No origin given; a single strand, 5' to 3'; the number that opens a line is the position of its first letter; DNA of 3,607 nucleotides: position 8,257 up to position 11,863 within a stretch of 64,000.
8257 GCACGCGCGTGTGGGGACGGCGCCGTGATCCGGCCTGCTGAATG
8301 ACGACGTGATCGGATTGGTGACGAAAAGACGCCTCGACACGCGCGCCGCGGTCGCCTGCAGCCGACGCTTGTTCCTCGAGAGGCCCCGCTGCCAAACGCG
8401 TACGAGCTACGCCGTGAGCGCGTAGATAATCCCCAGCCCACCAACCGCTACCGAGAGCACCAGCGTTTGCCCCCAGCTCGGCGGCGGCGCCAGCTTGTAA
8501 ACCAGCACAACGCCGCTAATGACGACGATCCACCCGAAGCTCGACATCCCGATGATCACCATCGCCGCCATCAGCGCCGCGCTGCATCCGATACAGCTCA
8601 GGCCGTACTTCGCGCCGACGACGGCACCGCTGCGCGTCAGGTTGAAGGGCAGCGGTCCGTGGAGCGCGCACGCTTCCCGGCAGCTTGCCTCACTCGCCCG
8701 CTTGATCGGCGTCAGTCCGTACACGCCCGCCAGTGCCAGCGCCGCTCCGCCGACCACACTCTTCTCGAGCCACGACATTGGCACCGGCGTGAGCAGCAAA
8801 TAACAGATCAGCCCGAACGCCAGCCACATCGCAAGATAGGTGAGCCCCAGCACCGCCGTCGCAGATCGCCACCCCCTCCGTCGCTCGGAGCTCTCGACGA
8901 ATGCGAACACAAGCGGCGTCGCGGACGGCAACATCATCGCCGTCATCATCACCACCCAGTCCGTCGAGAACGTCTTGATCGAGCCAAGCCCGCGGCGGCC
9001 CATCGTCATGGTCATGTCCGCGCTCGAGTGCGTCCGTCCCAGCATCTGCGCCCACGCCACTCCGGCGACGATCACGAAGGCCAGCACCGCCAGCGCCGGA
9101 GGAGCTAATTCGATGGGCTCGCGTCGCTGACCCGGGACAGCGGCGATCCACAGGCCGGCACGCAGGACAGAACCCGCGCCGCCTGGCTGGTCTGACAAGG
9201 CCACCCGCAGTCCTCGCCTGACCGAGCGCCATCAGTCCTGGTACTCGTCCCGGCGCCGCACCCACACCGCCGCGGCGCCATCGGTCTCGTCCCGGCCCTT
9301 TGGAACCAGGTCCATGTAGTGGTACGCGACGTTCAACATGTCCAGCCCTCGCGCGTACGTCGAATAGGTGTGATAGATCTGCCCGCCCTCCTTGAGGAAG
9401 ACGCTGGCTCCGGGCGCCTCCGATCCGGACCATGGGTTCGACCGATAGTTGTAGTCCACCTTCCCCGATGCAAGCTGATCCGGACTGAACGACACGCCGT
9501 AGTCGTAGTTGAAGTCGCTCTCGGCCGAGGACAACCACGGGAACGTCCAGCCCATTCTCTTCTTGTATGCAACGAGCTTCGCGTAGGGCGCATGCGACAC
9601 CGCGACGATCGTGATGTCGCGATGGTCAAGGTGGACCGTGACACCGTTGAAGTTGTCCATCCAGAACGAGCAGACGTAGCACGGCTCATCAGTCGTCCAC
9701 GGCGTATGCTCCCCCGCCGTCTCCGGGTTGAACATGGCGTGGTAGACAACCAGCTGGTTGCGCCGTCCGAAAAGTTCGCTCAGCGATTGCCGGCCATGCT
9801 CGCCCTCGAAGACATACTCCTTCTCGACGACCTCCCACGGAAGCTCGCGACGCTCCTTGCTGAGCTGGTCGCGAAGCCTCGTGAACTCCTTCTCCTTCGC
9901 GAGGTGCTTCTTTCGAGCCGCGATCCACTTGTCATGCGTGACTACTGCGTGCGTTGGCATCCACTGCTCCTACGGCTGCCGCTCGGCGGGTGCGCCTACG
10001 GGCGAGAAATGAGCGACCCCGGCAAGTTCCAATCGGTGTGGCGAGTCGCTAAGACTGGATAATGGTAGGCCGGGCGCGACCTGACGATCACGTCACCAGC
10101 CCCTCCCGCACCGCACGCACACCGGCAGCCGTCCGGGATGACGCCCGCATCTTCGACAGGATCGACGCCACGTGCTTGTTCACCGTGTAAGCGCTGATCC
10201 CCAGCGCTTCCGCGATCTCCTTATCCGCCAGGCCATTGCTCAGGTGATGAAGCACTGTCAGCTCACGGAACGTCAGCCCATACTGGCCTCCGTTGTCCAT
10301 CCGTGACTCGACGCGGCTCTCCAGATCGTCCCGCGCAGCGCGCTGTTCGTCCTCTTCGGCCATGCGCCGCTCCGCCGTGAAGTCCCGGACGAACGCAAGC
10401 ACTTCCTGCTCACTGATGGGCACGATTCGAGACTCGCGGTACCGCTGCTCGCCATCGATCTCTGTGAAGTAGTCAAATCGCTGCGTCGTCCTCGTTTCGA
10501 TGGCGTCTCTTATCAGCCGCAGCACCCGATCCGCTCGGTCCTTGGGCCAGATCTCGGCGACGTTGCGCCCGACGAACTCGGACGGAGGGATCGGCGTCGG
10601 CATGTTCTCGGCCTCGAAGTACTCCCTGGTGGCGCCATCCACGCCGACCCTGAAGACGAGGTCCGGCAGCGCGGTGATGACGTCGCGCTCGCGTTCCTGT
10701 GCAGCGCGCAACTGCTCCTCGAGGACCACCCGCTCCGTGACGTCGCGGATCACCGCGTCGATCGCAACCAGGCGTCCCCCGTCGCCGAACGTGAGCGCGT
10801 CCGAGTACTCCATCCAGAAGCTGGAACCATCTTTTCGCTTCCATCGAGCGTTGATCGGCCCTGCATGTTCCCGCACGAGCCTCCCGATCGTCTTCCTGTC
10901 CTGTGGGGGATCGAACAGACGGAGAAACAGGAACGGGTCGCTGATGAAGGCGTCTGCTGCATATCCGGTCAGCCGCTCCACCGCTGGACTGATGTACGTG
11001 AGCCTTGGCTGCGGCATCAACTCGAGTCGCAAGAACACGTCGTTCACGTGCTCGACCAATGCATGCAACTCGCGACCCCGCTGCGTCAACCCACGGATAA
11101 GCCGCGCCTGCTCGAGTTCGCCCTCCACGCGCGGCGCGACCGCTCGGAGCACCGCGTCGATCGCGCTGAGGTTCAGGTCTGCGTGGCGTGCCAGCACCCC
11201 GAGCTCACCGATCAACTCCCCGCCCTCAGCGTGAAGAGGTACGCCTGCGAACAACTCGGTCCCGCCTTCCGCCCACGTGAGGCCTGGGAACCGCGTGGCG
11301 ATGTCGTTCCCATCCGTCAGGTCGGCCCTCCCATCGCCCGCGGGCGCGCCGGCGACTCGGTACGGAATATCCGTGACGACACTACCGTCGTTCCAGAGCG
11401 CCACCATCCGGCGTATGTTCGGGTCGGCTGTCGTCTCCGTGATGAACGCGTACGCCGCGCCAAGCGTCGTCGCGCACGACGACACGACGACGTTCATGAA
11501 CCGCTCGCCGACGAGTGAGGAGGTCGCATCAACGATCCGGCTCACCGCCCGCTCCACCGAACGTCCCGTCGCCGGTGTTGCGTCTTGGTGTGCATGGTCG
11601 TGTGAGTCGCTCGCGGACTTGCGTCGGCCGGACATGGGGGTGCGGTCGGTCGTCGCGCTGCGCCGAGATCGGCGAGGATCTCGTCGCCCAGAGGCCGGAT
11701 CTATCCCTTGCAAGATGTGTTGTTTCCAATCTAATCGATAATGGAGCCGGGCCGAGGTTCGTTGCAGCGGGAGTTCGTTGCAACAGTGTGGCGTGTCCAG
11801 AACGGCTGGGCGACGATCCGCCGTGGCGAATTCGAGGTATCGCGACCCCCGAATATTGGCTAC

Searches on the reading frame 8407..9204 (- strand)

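Call 54: search_protein_families(library=pfam, proteins=[window:8407-9204:-], max_evalue=0.00001)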
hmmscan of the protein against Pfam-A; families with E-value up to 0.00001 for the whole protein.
window:8407-9204:- (265 aa): 1 family
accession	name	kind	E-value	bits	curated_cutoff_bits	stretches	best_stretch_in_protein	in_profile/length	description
PF09948.15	PpoB2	-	4.4e-33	115.2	28.7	1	83-253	4-178/188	Copper chaperone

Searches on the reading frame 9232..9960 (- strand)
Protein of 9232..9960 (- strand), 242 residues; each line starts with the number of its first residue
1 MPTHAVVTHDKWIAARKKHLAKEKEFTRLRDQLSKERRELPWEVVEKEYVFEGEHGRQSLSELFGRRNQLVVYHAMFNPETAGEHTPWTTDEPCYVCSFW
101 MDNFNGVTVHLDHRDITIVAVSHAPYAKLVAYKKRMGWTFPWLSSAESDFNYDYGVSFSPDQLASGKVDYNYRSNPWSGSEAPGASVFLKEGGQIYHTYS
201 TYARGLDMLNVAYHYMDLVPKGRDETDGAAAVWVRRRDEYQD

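Call 54: search_protein_families(library=pfam, proteins=[window:9232-9960:-], max_evalue=0.00001)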
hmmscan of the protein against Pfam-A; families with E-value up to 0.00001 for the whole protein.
window:9232-9960:- (242 aa): 1 family
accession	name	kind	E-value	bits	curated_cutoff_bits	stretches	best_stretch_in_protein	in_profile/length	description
PF05988.18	DUF899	-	2.9e-86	289.1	27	1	1-240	1-224/224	Bacterial protein of unknown function (DUF899)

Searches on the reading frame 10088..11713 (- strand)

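Call 54: search_protein_families(library=pfam, proteins=[window:10088-11713:-], max_evalue=0.00001)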
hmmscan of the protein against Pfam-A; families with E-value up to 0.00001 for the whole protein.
window:10088-11713:- (541 aa): 5 families
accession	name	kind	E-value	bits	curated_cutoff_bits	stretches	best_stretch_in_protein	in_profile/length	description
PF00196.25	GerE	-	6e-15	55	23.5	1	480-530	3-53/57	Bacterial regulatory proteins, luxR family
PF13426.13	PAS_9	-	2.4e-11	44.3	27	1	237-327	12-103/103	PAS domain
PF08448.16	PAS_4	-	4.6e-11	43.4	23.1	1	375-450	30-110/110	PAS fold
PF08447.18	PAS_3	-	9.7e-08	32.6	25.6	0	239-319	2-86/89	PAS fold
PF00989.32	PAS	-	7.9e-06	26.3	22.6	0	237-325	22-113/113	PAS fold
